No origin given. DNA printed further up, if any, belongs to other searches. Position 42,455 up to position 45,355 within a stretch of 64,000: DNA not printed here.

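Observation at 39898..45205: Orphan T6SS auxiliary module (vgrG, DUF4123 adaptor, LysM/Gly-rich 824-aa effector) with no co-directional immunity gene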

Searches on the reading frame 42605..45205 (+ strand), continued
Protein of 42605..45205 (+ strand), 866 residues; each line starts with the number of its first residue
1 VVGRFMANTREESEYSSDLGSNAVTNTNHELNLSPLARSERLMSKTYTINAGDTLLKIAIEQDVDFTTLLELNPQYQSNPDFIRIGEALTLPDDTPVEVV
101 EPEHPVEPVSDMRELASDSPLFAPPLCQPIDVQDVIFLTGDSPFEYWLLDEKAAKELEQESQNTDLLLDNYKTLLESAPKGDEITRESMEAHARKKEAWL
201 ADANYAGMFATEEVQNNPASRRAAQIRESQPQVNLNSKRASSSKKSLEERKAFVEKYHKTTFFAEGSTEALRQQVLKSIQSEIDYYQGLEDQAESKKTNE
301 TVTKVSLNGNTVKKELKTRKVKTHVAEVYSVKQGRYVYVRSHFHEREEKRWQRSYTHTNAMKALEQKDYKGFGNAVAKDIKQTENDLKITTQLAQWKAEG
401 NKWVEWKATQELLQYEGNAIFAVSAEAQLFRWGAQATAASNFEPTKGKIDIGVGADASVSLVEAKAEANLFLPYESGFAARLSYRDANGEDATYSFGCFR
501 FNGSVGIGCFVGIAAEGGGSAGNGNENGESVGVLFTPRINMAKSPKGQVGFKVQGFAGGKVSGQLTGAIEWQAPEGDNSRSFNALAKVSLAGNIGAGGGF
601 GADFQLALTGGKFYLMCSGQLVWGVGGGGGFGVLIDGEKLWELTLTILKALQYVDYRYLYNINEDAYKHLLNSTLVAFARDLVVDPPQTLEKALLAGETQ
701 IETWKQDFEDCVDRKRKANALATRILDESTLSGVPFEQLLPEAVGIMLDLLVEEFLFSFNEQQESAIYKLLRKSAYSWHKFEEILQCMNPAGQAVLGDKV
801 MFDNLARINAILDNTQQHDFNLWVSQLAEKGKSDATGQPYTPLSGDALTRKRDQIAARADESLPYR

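Call 92: search_protein_families(library=pfam, proteins=[P0085, P0092, P0106, P0117, P0143, P0161, P0169, P0029], max_evalue=0.001)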
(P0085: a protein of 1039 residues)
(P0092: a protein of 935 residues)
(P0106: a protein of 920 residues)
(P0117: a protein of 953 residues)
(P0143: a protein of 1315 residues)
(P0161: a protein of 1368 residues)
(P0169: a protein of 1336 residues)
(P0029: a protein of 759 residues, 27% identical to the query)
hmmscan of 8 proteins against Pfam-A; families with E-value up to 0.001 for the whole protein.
P0085 (1039 aa): 1 family
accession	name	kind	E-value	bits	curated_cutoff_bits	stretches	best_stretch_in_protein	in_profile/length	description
PF20249.3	VasX_N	-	1.2e-05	25.9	27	1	239-324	42-132/156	VasX toxin N-terminal region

P0092 (935 aa): 0 families

P0106 (920 aa): 0 families

P0117 (953 aa): 0 families

P0143 (1315 aa): 2 families
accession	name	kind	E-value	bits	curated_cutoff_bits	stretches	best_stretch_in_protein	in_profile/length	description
PF05954.17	Phage_GPD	-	3e-31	109.2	30.1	1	27-319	5-303/305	Phage tail baseplate hub (GPD)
PF10106.14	DUF2345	-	4e-07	30.4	30.7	1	550-653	27-132/151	Uncharacterized protein conserved in bacteria (DUF2345)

P0161 (1368 aa): 3 families
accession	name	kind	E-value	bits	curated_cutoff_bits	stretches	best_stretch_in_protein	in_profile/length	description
PF05954.17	Phage_GPD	-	4.4e-28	98.8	30.1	1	34-336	11-304/305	Phage tail baseplate hub (GPD)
PF05488.18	PAAR_motif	-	1.9e-07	31.6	27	1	631-691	8-68/70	PAAR motif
PF04717.18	Phage_base_V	-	0.00037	21.2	23.8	0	418-484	10-75/75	Type VI secretion system/phage-baseplate injector OB domain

P0169 (1336 aa): 4 families
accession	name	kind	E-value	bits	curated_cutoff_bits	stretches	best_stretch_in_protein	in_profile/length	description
PF05954.17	Phage_GPD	-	3.7e-49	168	30.1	1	32-220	2-195/305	Phage tail baseplate hub (GPD)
PF04717.18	Phage_base_V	-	4.5e-16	59.4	23.8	1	323-390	12-75/75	Type VI secretion system/phage-baseplate injector OB domain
PF05488.18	PAAR_motif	-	4.7e-14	52.8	27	2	518-566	23-64/70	PAAR motif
PF22178.3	Gp5_trimer_C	-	1.9e-06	28.5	30.9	1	408-471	1-64/112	Bacteriophage T4 gp5 C-terminal trimerisation domain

P0029 (759 aa): 0 families

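Call 98: find_encoding_contigs(protein=P0029, flank=6000, max_places=2)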
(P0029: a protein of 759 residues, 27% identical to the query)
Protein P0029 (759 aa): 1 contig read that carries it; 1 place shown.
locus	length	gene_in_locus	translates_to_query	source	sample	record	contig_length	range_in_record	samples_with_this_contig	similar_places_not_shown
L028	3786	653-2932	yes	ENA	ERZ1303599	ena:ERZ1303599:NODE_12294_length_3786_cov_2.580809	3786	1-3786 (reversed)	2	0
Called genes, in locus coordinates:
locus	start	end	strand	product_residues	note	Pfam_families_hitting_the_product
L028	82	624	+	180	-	PF10106:DUF2345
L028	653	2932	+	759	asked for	-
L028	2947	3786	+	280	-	?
